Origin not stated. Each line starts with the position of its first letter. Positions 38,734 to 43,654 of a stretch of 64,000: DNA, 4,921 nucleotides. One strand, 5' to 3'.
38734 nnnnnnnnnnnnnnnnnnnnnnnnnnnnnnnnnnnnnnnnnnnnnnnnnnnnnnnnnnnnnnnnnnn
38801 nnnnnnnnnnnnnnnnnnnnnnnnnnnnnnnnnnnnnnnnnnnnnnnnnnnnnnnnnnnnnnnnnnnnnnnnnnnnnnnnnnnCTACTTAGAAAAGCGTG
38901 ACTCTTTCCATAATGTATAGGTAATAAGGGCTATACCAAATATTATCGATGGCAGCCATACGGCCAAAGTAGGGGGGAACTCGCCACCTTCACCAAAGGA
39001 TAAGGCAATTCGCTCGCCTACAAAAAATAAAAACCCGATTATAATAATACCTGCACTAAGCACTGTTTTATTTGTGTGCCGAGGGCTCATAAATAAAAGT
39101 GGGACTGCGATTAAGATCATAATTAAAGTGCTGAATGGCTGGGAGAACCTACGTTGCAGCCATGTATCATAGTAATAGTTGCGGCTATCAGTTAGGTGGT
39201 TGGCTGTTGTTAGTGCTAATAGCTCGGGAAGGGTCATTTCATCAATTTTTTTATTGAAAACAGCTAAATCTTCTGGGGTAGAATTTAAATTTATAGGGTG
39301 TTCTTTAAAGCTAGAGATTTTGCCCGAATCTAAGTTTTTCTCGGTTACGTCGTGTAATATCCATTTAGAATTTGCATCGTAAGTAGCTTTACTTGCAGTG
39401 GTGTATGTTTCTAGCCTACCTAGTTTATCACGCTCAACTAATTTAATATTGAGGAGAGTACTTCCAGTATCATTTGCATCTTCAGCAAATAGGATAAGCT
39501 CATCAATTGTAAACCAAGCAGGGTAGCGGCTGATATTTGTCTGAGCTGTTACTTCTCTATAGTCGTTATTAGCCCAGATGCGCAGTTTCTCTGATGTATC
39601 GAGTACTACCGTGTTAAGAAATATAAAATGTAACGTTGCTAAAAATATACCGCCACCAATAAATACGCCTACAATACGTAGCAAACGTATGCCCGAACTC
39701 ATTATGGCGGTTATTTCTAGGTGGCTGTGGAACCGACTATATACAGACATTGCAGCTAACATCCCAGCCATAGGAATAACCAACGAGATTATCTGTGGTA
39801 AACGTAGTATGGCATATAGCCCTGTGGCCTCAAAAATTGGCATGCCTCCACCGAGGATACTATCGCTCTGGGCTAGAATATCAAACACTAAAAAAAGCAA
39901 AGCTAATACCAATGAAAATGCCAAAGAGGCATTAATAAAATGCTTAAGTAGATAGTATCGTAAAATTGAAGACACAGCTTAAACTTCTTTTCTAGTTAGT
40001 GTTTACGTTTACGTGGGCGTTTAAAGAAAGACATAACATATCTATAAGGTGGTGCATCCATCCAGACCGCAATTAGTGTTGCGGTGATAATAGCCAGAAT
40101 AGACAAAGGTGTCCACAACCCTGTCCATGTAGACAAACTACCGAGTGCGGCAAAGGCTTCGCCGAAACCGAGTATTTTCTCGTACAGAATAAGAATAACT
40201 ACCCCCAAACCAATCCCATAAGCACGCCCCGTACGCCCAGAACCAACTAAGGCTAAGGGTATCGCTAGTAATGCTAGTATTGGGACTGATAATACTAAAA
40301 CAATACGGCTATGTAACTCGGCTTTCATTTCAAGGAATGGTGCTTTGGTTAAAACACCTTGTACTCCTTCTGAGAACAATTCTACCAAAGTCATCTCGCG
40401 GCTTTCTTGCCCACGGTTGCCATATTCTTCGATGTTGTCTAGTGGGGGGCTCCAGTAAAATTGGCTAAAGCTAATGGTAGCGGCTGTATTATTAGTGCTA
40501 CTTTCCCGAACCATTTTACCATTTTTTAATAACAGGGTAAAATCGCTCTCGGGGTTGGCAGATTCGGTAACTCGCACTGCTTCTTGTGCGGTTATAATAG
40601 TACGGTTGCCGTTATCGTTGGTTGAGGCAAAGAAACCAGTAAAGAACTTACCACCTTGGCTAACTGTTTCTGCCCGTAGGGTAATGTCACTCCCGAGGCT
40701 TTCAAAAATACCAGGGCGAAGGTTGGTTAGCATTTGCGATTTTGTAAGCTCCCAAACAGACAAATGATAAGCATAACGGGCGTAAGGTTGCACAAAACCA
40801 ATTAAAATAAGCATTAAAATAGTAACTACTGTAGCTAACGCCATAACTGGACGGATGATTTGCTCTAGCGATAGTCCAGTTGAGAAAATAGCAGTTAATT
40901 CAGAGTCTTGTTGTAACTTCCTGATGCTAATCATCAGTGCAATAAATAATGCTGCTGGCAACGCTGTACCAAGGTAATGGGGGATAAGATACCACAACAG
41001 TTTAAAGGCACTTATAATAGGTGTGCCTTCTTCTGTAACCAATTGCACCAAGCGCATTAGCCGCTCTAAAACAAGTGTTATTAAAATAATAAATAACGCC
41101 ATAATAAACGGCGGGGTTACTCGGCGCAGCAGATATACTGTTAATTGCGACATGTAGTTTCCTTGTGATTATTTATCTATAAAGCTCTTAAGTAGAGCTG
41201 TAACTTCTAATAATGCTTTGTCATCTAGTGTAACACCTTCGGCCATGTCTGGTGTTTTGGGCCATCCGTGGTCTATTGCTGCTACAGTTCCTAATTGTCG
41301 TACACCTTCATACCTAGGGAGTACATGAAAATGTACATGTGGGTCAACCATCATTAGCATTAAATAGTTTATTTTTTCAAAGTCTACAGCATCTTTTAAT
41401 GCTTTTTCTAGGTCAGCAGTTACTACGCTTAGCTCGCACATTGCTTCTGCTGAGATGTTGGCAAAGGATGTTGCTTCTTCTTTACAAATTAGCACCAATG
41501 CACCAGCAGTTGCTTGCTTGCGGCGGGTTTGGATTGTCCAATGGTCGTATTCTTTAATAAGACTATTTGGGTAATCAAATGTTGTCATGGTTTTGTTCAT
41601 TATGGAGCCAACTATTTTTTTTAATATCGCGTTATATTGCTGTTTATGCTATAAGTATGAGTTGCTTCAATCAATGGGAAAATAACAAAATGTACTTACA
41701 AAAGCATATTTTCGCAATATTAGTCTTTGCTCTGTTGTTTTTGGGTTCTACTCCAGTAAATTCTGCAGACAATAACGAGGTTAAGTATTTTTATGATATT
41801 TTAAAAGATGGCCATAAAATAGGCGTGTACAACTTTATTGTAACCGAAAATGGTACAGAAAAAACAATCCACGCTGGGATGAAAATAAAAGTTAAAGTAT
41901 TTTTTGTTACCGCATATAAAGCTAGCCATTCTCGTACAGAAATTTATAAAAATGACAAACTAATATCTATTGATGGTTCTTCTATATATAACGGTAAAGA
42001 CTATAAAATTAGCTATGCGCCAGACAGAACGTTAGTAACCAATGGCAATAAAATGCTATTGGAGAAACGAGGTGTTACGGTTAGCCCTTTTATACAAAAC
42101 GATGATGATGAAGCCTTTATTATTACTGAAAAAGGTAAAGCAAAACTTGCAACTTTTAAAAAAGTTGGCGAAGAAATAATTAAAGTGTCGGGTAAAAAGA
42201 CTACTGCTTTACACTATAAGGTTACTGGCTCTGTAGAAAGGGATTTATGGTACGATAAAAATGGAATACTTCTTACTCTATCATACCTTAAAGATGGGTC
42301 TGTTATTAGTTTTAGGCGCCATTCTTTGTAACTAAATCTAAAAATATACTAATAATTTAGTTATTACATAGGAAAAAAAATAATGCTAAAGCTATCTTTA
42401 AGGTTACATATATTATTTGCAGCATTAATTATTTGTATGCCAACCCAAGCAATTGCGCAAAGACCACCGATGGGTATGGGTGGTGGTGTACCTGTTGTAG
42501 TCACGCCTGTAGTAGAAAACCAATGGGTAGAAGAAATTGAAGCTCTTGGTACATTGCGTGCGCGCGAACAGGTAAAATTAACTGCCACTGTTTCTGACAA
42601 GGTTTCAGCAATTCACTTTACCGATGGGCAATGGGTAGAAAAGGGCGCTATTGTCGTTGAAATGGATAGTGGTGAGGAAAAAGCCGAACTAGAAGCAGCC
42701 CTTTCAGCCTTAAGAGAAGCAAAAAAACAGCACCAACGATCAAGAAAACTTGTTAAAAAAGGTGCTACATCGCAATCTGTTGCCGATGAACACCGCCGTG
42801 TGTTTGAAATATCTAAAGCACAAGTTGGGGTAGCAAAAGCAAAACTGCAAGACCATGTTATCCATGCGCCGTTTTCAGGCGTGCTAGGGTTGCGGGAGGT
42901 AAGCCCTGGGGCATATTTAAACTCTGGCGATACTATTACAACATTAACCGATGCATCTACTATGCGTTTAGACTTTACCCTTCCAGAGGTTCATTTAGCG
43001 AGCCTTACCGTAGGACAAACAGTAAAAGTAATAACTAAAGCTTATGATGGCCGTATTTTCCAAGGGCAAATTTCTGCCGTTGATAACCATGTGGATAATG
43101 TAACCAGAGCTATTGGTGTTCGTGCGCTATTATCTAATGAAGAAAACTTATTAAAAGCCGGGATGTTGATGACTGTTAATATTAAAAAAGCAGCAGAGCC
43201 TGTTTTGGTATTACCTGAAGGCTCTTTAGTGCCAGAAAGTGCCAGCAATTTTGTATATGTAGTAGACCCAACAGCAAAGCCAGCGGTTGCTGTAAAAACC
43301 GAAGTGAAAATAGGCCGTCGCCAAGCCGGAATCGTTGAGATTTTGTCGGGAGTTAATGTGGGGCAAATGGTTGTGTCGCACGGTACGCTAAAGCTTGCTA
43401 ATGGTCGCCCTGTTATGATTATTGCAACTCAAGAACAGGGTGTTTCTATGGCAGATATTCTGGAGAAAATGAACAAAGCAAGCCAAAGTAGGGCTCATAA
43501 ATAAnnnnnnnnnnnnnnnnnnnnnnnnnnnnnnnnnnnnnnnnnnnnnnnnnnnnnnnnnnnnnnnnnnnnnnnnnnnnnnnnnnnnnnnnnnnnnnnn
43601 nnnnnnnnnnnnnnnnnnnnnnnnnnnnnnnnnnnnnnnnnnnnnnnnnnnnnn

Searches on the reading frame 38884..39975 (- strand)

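Call 48: search_protein_families(library=pfam, proteins=[window:38884-39975:-], max_evalue=0.00001)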
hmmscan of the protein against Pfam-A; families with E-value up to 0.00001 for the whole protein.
window:38884-39975:- (363 aa): 1 family
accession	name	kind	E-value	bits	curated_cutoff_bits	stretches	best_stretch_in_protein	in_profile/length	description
PF03739.19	LptF_LptG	-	1.4e-68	232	27.9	1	8-352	2-349/353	Lipopolysaccharide export system permease LptF/LptG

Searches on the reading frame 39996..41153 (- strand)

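Call 48: search_protein_families(library=pfam, proteins=[window:39996-41153:-], max_evalue=0.00001)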
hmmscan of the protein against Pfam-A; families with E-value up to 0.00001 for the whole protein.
window:39996-41153:- (385 aa): 1 family
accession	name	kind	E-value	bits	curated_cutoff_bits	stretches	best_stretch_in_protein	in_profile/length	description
PF03739.19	LptF_LptG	-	4.1e-65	220.6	27.9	1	7-361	2-351/353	Lipopolysaccharide export system permease LptF/LptG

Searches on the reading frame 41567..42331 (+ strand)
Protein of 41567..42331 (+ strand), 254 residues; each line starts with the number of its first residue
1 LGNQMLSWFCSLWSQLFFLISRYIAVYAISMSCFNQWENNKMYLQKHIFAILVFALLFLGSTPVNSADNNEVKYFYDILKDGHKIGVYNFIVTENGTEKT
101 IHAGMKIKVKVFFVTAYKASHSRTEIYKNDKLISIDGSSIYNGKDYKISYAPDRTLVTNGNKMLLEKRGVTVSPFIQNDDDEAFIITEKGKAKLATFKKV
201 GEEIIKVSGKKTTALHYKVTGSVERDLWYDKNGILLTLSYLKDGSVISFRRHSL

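Call 48: search_protein_families(library=pfam, proteins=[window:41567-42331:+], max_evalue=0.00001)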
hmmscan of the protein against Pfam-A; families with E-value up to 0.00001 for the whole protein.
window:41567-42331:+ (254 aa): 1 family
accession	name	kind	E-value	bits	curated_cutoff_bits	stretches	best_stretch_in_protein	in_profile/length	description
PF19630.5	DUF6134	-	1.6e-27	97.2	27.9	1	76-251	1-183/184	Domain of unknown function (DUF6134)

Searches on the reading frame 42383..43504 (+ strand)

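Call 48: search_protein_families(library=pfam, proteins=[window:42383-43504:+], max_evalue=0.00001)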
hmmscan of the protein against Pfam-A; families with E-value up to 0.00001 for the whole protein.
window:42383-43504:+ (373 aa): 2 families
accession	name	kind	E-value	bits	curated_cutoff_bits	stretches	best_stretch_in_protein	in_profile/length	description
PF16576.10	HlyD_D23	-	2.4e-27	96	30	1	50-262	4-213/214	Barrel-sandwich domain of CusB or HlyD membrane-fusion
PF13437.12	HlyD_3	-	9.4e-16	58.9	22.2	1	159-260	1-106/106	HlyD family secretion protein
